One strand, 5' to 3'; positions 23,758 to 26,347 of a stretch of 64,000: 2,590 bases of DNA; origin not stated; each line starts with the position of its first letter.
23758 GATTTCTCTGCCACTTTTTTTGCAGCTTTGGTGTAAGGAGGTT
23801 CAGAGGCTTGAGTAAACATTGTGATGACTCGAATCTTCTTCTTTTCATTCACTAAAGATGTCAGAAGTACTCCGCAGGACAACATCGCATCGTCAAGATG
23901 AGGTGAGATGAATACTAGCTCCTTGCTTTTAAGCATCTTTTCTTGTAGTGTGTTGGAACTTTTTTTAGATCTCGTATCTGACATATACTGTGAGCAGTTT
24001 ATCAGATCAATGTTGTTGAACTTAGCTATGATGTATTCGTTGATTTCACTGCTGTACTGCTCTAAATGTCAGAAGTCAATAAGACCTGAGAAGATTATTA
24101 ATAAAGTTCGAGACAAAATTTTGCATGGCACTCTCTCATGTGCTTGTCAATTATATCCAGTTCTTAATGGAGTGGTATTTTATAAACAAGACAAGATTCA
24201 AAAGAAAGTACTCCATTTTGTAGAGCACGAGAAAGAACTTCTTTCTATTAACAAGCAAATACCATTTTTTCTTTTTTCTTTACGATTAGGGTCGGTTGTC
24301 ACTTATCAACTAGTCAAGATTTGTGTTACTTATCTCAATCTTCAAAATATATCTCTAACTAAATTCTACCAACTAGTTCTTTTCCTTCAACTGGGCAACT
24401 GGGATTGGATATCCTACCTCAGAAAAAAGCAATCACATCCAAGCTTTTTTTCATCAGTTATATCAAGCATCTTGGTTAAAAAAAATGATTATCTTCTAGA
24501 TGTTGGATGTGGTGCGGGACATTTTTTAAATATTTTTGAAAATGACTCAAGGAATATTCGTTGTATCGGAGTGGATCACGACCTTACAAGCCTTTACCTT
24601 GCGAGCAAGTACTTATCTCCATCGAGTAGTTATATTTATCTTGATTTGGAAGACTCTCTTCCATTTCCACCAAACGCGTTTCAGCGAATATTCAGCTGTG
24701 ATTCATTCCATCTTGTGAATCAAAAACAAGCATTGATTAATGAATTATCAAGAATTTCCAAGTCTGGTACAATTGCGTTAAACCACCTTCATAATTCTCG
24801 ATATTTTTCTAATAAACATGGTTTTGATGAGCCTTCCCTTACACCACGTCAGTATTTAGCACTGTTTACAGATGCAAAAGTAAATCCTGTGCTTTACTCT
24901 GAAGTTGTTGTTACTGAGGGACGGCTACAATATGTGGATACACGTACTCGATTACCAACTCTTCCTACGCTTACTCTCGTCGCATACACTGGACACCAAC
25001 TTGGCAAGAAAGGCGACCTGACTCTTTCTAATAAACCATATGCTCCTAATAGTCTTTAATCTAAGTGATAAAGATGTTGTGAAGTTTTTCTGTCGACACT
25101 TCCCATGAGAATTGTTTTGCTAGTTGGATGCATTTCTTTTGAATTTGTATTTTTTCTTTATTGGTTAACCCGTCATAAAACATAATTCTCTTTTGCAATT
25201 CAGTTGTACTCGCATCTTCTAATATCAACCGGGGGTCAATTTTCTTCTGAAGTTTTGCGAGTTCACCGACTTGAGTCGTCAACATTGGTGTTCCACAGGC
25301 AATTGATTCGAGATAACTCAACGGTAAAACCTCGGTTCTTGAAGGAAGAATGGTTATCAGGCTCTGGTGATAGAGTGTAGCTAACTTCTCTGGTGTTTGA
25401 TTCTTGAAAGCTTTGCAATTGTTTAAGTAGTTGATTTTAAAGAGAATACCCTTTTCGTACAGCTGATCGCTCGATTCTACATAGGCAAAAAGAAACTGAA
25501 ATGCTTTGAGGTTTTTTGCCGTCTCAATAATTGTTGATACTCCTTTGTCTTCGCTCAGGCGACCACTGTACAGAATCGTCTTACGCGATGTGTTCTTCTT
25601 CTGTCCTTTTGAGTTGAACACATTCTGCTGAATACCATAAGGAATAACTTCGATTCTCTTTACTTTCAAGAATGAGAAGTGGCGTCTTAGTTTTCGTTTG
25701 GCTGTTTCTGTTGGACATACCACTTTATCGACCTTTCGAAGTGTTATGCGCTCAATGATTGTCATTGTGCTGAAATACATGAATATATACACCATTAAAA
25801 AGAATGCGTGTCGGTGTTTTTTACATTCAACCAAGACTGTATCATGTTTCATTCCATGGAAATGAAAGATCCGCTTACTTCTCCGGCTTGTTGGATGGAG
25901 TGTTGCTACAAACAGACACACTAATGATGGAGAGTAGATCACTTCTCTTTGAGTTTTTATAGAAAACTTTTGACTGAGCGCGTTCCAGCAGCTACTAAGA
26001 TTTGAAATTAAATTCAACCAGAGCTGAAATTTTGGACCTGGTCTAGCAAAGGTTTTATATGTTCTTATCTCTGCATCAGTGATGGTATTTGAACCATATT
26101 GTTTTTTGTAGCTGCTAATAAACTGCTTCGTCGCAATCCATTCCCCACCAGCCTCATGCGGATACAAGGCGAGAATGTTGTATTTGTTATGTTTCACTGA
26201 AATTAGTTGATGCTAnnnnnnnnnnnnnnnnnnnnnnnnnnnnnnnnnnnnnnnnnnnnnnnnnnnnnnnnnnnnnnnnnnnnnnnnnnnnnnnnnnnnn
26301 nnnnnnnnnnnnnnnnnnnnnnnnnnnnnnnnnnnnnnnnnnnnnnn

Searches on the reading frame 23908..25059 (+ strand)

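Call 44: search_protein_families(library=pfam, proteins=[window:23908-25059:+], max_evalue=0.01)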
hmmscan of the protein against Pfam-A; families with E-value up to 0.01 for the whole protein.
window:23908-25059:+ (383 aa): 6 families
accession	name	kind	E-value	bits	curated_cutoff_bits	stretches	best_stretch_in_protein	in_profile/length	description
PF08241.18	Methyltransf_11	-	9.1e-12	45.9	21.2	1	197-288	1-91/95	Methyltransferase domain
PF13649.12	Methyltransf_25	-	2.4e-10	41.4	27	1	197-287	2-96/97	Methyltransferase domain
PF13847.12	Methyltransf_31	-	8.9e-07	29.1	27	1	191-291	2-108/145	Methyltransferase domain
PF08242.18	Methyltransf_12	-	2.7e-05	25.2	30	1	197-287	1-95/98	Methyltransferase domain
PF13489.12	Methyltransf_23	-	3.3e-05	24.1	27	1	191-301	21-125/164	Methyltransferase domain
PF07021.18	MetW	-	0.0004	20.5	21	1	189-291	10-109/193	Methionine biosynthesis protein MetW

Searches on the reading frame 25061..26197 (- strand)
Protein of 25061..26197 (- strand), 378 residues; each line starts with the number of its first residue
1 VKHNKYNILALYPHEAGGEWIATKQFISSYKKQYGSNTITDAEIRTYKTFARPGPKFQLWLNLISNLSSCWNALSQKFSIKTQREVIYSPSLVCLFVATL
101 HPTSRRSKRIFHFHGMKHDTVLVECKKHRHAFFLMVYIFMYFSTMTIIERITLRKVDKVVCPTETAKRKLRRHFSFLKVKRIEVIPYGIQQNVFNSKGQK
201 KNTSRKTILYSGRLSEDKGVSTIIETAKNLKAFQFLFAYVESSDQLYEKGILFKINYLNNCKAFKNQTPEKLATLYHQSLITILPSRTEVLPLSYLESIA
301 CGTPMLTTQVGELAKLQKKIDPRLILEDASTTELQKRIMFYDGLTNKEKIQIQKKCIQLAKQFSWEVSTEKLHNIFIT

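Call 44: search_protein_families(library=pfam, proteins=[window:25061-26197:-], max_evalue=0.01)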
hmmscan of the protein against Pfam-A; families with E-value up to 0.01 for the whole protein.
window:25061-26197:- (378 aa): 5 families
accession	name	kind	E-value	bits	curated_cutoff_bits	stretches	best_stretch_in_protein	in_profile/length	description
PF00534.26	Glycos_transf_1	-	7.3e-19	68.4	26.4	1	196-339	6-153/172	Glycosyl transferases group 1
PF13692.12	Glyco_trans_1_4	-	2.3e-12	47.8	27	1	205-336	1-134/142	Glycosyl transferases group 1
PF13439.12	Glyco_transf_4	-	8.3e-09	36.1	28.5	1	46-189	40-166/170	Glycosyltransferase Family 4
PF20706.3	GT4-conflict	-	7.5e-05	22.3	26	1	261-309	265-312/385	Family 4 Glycosyltransferase in conflict systems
PF13579.12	Glyco_trans_4_4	-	0.0012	19.6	29.7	1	144-188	116-158/158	Glycosyl transferase 4-like domain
